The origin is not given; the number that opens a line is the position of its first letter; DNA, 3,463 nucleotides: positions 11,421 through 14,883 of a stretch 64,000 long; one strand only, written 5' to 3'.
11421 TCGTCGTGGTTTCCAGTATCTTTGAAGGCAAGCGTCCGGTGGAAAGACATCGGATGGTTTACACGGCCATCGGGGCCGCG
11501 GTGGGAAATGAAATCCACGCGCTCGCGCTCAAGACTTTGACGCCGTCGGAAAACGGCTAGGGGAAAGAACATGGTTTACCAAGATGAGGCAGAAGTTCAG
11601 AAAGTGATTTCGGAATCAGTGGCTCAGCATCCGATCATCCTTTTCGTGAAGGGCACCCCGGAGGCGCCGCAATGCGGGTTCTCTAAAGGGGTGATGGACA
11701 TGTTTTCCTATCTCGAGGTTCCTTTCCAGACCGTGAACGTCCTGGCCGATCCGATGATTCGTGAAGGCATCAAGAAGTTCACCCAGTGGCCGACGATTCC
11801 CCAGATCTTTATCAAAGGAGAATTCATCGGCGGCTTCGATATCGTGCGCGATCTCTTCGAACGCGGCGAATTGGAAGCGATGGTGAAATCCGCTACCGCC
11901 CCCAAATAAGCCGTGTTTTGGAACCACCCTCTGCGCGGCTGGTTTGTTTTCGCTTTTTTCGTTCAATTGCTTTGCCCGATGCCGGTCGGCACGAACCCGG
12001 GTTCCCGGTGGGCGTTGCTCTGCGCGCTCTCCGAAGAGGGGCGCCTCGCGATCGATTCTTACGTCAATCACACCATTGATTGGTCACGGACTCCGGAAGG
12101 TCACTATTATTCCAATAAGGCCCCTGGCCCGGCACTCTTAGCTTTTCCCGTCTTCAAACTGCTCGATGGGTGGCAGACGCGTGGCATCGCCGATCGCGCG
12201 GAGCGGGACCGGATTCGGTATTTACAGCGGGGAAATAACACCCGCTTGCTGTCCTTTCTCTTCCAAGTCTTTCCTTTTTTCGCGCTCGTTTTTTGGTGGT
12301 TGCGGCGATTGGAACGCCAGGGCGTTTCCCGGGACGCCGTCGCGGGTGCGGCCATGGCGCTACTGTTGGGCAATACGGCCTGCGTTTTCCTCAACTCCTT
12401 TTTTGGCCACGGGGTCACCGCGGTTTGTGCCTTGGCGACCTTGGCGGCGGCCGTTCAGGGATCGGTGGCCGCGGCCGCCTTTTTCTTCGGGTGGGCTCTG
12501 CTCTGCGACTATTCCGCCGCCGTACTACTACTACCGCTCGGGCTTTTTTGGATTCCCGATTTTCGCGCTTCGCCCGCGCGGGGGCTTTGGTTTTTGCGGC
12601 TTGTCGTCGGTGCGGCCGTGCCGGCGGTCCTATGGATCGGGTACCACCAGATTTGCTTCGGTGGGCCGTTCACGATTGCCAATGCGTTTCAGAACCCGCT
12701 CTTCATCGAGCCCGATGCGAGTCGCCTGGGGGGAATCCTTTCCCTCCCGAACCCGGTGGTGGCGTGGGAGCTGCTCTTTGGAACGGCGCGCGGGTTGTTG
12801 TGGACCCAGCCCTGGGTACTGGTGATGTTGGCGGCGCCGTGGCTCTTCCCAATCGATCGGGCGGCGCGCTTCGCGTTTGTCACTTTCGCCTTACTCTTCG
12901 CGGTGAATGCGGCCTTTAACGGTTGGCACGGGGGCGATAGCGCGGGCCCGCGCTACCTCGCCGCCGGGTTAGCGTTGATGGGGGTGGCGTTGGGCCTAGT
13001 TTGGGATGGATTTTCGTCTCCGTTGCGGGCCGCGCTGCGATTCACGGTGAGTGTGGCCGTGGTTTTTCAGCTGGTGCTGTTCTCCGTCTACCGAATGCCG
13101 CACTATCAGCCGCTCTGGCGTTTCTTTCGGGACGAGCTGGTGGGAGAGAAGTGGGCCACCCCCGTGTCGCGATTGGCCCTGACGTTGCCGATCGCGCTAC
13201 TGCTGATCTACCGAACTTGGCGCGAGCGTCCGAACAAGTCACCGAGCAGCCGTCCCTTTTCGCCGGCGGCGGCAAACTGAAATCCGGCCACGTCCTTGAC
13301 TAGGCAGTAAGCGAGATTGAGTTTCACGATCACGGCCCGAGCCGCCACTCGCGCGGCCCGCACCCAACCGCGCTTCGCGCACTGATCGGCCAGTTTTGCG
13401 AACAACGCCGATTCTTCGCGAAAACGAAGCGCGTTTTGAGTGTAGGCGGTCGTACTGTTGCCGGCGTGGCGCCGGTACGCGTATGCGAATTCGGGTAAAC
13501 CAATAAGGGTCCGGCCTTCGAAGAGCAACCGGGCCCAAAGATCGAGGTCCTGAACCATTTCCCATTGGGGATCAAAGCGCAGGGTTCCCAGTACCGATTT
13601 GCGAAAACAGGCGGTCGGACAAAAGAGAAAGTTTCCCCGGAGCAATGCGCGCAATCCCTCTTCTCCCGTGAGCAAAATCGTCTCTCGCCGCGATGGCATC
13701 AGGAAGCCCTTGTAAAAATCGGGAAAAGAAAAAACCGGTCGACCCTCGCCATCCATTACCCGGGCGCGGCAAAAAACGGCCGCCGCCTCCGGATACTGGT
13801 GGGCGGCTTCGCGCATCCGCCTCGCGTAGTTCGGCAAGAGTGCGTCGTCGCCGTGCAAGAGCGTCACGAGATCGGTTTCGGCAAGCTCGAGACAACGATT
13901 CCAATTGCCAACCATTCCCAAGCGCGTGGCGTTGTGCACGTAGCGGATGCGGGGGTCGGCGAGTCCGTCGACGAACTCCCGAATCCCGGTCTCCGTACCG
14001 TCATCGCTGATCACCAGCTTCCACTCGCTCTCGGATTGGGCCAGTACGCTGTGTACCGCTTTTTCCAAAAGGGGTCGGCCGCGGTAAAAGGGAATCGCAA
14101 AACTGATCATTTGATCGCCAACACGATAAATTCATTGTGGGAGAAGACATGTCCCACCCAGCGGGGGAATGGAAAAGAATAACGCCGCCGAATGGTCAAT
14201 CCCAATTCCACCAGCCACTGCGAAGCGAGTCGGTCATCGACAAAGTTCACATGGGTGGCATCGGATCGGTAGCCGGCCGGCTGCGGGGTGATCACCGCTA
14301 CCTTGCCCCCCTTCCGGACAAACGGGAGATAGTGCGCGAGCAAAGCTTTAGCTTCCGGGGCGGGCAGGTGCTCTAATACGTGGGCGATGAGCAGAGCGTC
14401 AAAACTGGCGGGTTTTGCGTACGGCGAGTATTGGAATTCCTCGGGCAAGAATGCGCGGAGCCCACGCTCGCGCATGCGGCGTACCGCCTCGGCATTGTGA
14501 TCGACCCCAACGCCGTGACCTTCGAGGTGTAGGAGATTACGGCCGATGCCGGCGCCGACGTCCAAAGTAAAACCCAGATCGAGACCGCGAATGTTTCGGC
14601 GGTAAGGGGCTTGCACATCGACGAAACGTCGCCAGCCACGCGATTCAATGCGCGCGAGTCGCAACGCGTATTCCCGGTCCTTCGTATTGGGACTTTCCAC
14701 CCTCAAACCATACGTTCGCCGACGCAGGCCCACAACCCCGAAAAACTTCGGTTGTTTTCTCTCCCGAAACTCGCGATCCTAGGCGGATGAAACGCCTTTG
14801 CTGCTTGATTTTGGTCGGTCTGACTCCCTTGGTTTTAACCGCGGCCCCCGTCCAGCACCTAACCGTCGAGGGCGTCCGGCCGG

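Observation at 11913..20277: Dense plus-strand cluster of GT-C-like giants, GT2 enzymes, a methyltransferase and a DsbD-like periplasmic protein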

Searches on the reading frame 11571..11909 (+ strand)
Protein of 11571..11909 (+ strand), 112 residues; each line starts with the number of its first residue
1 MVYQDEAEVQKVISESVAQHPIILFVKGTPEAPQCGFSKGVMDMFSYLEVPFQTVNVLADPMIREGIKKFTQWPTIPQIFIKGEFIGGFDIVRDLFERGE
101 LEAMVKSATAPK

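Call 6: search_protein_families(library=pfam, proteins=[window:11571-11909:+], max_evalue=0.01)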
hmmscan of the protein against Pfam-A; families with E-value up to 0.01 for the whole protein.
window:11571-11909:+ (112 aa): 1 family
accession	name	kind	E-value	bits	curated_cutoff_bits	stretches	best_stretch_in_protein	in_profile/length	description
PF00462.30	Glutaredoxin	-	2.3e-18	66.6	22.9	1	22-86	1-60/60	Glutaredoxin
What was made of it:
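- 11321..11909 (+): bolA (11321-11560) and a CGFS-type monothiol glutaredoxin gene (11571-11909), immediately upstream of the 455-aa gene. Probably co-transcribed with it, not necessarily functionally linked. Glutaredoxin PF00462, 2.3e-18 (call 6).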

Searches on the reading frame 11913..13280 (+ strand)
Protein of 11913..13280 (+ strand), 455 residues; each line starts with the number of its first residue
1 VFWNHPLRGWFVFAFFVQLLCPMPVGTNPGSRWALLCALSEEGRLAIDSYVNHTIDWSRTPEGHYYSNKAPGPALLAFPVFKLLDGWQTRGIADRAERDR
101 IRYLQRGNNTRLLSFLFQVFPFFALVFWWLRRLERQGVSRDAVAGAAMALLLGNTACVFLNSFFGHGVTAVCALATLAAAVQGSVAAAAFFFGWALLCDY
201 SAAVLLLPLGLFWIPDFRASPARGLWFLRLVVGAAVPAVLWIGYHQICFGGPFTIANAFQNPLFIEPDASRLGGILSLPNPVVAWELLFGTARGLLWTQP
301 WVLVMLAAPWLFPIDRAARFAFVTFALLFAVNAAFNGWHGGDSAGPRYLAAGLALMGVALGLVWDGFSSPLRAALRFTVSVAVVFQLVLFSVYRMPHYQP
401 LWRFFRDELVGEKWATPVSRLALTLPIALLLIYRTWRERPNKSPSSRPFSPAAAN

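Call 4: search_protein_families(library=pfam, proteins=[window:11913-13280:+], max_evalue=0.1)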
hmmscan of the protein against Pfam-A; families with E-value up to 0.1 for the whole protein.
window:11913-13280:+ (455 aa): 1 family
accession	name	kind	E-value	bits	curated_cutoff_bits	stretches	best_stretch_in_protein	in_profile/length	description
PF04206.17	MtrE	-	0.026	14.3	26.6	0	131-191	44-104/271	Tetrahydromethanopterin S-methyltransferase, subunit E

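Call 5: search_protein_families(library=ncbifam, proteins=[window:11913-13280:+], max_evalue=0.1)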
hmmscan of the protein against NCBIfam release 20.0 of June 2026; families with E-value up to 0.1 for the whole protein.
window:11913-13280:+ (455 aa): 0 families

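Call 10: search_solved_structures(query=window:11913-13280:+, max_evalue=10)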
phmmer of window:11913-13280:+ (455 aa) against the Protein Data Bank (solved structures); distinct sequences matched with E-value up to 10: 1.
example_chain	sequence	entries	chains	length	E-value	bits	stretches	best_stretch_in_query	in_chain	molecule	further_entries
1uv7_A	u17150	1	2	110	1.6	10.6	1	106-143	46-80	GENERAL SECRETION PATHWAY PROTEIN M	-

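Call 40: search_solved_structures(query=A4, max_evalue=10)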
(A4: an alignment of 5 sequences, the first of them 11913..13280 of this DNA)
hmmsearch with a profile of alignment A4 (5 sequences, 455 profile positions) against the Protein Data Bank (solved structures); distinct sequences matched with E-value up to 10: 0.

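Call 41: search_protein_families(library=pfam, alignment_id=A4, max_evalue=10)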
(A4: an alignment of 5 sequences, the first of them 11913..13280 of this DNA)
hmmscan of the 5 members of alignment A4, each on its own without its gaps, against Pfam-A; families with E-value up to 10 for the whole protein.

A. member 1, window:11913-13280:+ (455 aa): 1 family
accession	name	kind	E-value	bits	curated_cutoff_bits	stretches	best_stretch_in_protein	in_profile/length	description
PF04206.17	MtrE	-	0.026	14.3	26.6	1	131-191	44-104/271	Tetrahydromethanopterin S-methyltransferase, subunit E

B. families by the number of members that match (of 5 scanned): 2 families
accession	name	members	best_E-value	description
PF04206.17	MtrE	1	0.026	Tetrahydromethanopterin S-methyltransferase, subunit E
PF06947.17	DUF1290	1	0.17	Protein of unknown function (DUF1290)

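Call 45: find_related_loci(query=A4, collection=metagenome_contigs, flank=8000)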
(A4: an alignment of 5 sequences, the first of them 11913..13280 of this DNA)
Query A4 (455 aa) in metagenome_contigs; peptide patterns used: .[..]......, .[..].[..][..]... (x = any residue, [..] = any of these).
600 stretches matched a pattern (row limit reached: there are more); 30 encode a relative of the query (tblastn E <= 1e-3); 30 distinct loci.
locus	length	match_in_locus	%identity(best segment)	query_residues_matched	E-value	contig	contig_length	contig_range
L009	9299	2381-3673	38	10-437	3e-83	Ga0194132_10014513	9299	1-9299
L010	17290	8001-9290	39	10-435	7e-82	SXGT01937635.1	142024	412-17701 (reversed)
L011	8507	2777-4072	38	10-437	2e-79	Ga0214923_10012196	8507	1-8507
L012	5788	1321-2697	40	6-454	3e-79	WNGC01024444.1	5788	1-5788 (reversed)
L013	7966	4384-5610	39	10-421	1e-76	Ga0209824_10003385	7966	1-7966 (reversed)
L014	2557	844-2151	37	4-425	2e-76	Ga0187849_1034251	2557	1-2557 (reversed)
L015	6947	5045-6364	40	10-437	5e-75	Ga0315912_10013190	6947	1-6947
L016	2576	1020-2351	39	26-455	8e-76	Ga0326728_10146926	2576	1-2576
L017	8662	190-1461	39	5-413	1e-71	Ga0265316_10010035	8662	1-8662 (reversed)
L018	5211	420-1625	37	1-390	1e-71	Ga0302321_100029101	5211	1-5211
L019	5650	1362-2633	40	5-413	2e-71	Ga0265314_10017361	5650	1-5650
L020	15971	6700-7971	40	5-413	6e-71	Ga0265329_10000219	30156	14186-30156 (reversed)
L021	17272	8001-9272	40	5-413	6e-71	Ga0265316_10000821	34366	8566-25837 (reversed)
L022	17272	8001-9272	40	5-413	1e-70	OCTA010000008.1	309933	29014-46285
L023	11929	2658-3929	39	5-413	1e-70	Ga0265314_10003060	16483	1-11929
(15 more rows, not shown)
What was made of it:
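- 11913..13280 (+): M455: a polytopic membrane protein of an unannotated family and a probable remote GT-C relative of M675. It has a long first loop with invariant D56-W57 and the motif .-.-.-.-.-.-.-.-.. 30 metagenomic relatives (call 45).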

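Call 75: search_solved_structures(query=A8, max_evalue=10, show_alignments=2)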
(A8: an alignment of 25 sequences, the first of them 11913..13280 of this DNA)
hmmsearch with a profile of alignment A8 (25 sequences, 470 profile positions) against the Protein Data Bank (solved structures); distinct sequences matched with E-value up to 10: 2.
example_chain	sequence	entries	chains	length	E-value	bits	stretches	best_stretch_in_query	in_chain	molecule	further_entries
2flq_A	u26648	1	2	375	0.17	13.8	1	351-440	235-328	Nitric Oxide Synthase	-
4bts_AZ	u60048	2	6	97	1.4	10.9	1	38-68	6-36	40S RIBOSOMAL PROTEIN RPS21E | RPS21E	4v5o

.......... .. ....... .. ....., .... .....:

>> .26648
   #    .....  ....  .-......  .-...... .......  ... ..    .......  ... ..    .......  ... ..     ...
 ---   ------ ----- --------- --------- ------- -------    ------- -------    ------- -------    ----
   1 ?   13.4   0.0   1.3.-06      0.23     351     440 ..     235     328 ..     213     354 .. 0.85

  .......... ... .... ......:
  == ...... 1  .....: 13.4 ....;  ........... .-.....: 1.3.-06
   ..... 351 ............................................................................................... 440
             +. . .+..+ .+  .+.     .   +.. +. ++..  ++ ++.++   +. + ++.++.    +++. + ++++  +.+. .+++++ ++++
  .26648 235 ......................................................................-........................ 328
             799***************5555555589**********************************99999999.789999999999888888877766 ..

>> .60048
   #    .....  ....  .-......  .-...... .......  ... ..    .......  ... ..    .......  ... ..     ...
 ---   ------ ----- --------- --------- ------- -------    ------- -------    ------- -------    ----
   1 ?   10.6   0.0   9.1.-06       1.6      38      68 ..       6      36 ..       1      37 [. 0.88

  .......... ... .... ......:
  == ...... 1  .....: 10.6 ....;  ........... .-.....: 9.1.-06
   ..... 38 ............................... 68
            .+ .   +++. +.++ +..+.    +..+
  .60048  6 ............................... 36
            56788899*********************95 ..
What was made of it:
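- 11913..13280 (+): No Pfam, NCBIfam or PDB hit (calls 4, 5, 10, 40, 41, 75).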

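Call 97: search_protein_families(library=pfam, proteins=[L010:4197-5363:-, L010:5366-6268:-, L010:6380-7813:-, L010:9314-10693:+, L010:10709-12136:+, L010:12116-12865:-, L010:13247-14107:-, L022:6299-7444:-, L022:9553-11196:+, L022:3688-5412:-], max_evalue=0.001)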
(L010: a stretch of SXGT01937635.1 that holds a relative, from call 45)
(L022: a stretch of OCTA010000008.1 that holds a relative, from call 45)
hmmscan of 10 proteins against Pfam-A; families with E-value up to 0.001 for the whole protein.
L010:4197-5363:- (388 aa): 1 family
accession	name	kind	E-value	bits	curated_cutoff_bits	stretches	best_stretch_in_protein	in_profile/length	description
PF05343.19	Peptidase_M42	-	9.4e-20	71.3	23.2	1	64-322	10-277/292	M42 glutamyl aminopeptidase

L010:5366-6268:- (300 aa): 2 families
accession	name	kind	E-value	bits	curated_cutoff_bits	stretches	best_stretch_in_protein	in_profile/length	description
PF01887.21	SAM_HAT_N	-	1.4e-42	145.3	26.3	1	34-181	1-145/145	SAM hydroxide adenosyltransferase N-terminal domain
PF20257.3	SAM_HAT_C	-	4.3e-17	62.7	25.5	1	210-288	6-79/84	SAM hydroxide adenosyltransferase C-terminal domain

L010:6380-7813:- (477 aa): 0 families

L010:9314-10693:+ (459 aa): 1 family
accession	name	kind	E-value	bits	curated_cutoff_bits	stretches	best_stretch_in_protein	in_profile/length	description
PF13231.12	PMT_2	-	0.00013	22.7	26.1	1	68-212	12-153/160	Dolichyl-phosphate-mannose-protein mannosyltransferase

L010:10709-12136:+ (475 aa): 0 families

L010:12116-12865:- (249 aa): 1 family
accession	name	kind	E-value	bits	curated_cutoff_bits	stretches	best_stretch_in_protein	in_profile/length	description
PF00535.33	Glycos_transf_2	-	6.9e-22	78.6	23.3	1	9-169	2-166/168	Glycosyl transferase family 2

L010:13247-14107:- (286 aa): 0 families

L022:6299-7444:- (381 aa): 6 families
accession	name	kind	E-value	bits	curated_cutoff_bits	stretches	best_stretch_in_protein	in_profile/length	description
PF00534.26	Glycos_transf_1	-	2.4e-35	122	26.4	1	196-352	11-171/172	Glycosyl transferases group 1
PF13692.12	Glyco_trans_1_4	-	7e-29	101.4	27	1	201-339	4-142/142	Glycosyl transferases group 1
PF13439.12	Glyco_transf_4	-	3.2e-11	44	28.5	1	15-177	1-169/170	Glycosyltransferase Family 4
PF13524.12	Glyco_trans_1_2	-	1.3e-09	38.5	25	1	220-367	6-143/144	Glycosyl transferase-like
PF20706.3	GT4-conflict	-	2.8e-09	36.9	26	1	211-363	212-382/385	Family 4 Glycosyltransferase in conflict systems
PF13579.12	Glyco_trans_4_4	-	2.2e-05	25.3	29.7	1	16-173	1-158/158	Glycosyl transferase 4-like domain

L022:9553-11196:+ (547 aa): 1 family
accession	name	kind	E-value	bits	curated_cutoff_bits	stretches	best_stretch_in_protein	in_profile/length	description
PF07470.19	Glyco_hydro_88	-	3.2e-66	224.1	26.6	1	245-543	28-349/352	Glycosyl Hydrolase Family 88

L022:3688-5412:- (574 aa): 11 families
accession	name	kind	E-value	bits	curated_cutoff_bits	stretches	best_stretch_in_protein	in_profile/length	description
PF07719.23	TPR_2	-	3.5e-14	52.1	27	0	487-515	2-30/34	Tetratricopeptide repeat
PF00515.34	TPR_1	-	3.5e-10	39.7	27.8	0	488-515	3-30/34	Tetratricopeptide repeat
PF13432.12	TPR_16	-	5.4e-09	36.8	32.7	2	492-547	3-57/65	Tetratricopeptide repeat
PF13431.12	TPR_17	-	9.1e-09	35.4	24.4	1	475-507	2-34/34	Tetratricopeptide repeat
PF13424.12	TPR_12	-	1.5e-08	35.1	30.1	1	453-515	4-74/77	Tetratricopeptide repeat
PF14559.12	TPR_19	-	1.2e-06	29.2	25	1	462-514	1-53/68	Tetratricopeptide repeat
PF13428.12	TPR_14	-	7.1e-06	26.6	23.5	0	495-516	10-31/44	Tetratricopeptide repeat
PF13181.12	TPR_8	-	7.6e-06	26.1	25.7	0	521-552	1-32/34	Tetratricopeptide repeat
PF13176.12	TPR_7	-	8.3e-06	25.9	27.9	0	488-516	1-29/36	Tetratricopeptide repeat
PF13174.12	TPR_6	-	2e-05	25.4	26.3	0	523-547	2-26/33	Tetratricopeptide repeat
PF13414.12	TPR_11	-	0.00014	21.9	26.8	0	461-500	3-42/42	TPR repeat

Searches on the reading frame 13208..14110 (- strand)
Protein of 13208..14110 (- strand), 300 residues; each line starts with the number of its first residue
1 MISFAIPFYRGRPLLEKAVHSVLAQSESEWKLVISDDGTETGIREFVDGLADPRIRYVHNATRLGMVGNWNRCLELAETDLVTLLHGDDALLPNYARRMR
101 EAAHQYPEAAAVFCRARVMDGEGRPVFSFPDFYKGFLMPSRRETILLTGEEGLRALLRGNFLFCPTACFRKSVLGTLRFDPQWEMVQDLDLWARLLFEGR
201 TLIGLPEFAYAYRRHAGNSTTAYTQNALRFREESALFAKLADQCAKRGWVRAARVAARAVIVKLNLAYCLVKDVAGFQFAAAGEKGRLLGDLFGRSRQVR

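Call 4: search_protein_families(library=pfam, proteins=[window:13208-14110:-], max_evalue=0.1)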
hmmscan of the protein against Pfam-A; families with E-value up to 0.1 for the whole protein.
window:13208-14110:- (300 aa): 3 families
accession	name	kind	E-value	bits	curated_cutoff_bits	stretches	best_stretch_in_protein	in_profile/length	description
PF00535.33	Glycos_transf_2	-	5.9e-22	78.8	23.3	1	3-127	1-127/168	Glycosyl transferase family 2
PF13641.12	Glyco_tranf_2_3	-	2e-09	38.2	27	1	2-208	3-207/230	Glycosyltransferase like family 2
PF12804.13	NTP_transf_3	-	3e-05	24.7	27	1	9-158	21-155/160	MobA-like NTP transferase domain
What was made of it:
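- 13208..14110 (-): GT2_300: a soluble family-2 glycosyltransferase (PglI/WcaA-like) on the minus strand. PF00535, 5.9e-22 (call 4).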

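Call 5: search_protein_families(library=ncbifam, proteins=[window:13208-14110:-], max_evalue=0.1)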
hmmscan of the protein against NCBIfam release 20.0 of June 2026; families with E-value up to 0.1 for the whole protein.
window:13208-14110:- (300 aa): 17 families
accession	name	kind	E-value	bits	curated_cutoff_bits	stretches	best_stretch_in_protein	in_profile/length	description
NF050050.1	ProtGlycPglI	equivalog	2.1e-15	56.9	500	1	2-197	4-187/306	GalNAc(5)-diNAcBac-PP-undecaprenol beta-1,3-glucosyltransferase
NF007453.0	PRK10018.1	equivalog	4.9e-14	52.6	382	1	2-131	8-136/280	colanic acid biosynthesis glycosyltransferase WcaA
TIGR04017.1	WcaA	equivalog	1.2e-13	51.3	495.75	1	2-131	7-135/279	colanic acid biosynthesis glycosyltransferase WcaA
NF047683.1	TeichurnBiosyTuaG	equivalog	9.4e-12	45.1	400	1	2-214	8-205/252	teichuronic acid biosynthesis protein TuaG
NF053739.1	GlytfEpsEBac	equivalog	3.6e-10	39.3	450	1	6-100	7-104/265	glycosyltransferase EpsE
TIGR03937.1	PgaC_IcaA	equivalog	1.5e-06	27.4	422.3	1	1-118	46-165/407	poly-beta-1,6-N-acetyl-D-glucosamine synthase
NF041875.1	EPS_EpsD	equivalog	3.8e-06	26.5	370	1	3-251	2-244/325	exopolysaccharide biosynthesis glycosyltransferase EpsD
NF007482.0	PRK10073.1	equivalog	9.4e-06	24.8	423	1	2-105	8-112/334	glycosyltransferase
TIGR04283.1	glyco_like_mftF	equivalog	0.00014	21.6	182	1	2-113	1-107/221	TIGR04283 family arsenosugar biosynthesis glycosyltransferase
NF041394.1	GtaseAglG_Halo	equivalog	0.00045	19.6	440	1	16-133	19-136/304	glucosyl-dolichyl phosphate glucuronosyltransferase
NF038302.1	EPS_HpsE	equivalog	0.0027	16.7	300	1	2-112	3-120/307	hormogonium polysaccharide biosynthesis glycosyltransferase HpsE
NF004523.0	PRK05868.1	equivalog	0.0037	16.1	536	1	140-253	145-255/372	FAD-binding protein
NF038299.1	EPS_HpsN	equivalog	0.0045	16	425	1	1-115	2-118/317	hormogonium polysaccharide biosynthesis glycosyltransferase HpsN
NF047588.1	GlcsyltransPgfSStrep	equivalog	0.0052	16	500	1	2-125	3-129/308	glycosyltransferase PgfS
TIGR04009.1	wcaE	equivalog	0.0077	15.5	369.2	1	24-124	27-127/248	colanic acid biosynthesis glycosyltransferase WcaE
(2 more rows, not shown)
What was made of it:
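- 13208..14110 (-): NCBIfam PglI 2e-15 and WcaA 5e-14, far below the equivalog cut-offs (call 5).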

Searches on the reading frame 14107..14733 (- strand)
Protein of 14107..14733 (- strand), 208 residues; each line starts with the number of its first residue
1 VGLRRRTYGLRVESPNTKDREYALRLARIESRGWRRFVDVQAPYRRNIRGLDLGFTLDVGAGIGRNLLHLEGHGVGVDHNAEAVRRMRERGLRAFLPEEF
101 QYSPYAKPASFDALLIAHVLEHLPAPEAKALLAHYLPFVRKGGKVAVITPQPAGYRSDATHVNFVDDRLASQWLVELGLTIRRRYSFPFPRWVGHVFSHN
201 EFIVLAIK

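Call 4: search_protein_families(library=pfam, proteins=[window:14107-14733:-], max_evalue=0.1)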
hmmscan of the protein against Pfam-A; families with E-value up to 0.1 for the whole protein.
window:14107-14733:- (208 aa): 5 families
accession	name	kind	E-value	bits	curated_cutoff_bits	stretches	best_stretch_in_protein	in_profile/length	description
PF08241.18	Methyltransf_11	-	1.2e-08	35.9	21.2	1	57-146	1-94/95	Methyltransferase domain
PF13649.12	Methyltransf_25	-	4.6e-08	34.1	27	1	57-143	2-97/97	Methyltransferase domain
PF08242.18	Methyltransf_12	-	1.1e-07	33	30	1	57-144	1-97/98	Methyltransferase domain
PF13489.12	Methyltransf_23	-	2.9e-07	30.8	27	1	56-168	26-148/164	Methyltransferase domain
PF13847.12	Methyltransf_31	-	0.0013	18.9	27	1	56-151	7-113/145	Methyltransferase domain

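Call 5: search_protein_families(library=ncbifam, proteins=[window:14107-14733:-], max_evalue=0.1)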
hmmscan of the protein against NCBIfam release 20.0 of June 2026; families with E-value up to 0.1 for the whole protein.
window:14107-14733:- (208 aa): 5 families
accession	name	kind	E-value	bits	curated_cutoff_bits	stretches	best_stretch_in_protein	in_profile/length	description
NF045667.1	MTase_DVU1556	equivalog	0.00033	20.2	155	1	57-146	27-118/213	DVU_1556 family methyltransferase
NF008992.0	PRK12335.1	equivalog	0.0037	16.5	303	1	53-88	123-161/289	SAM-dependent methyltransferase TehB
NF008405.0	PRK11207.1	equivalog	0.063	12.7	218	1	53-87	31-68/198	tellurite resistance methyltransferase TehB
TIGR01983.1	UbiG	equivalog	0.093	12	102.95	0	57-148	54-152/228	bifunctional 2-polyprenyl-6-hydroxyphenol methylase/3-demethylubiquinol 3-O-methyltransferase UbiG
NF004851.0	PRK06202.1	equivalog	0.1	12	243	0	70-135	89-154/237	hypothetical protein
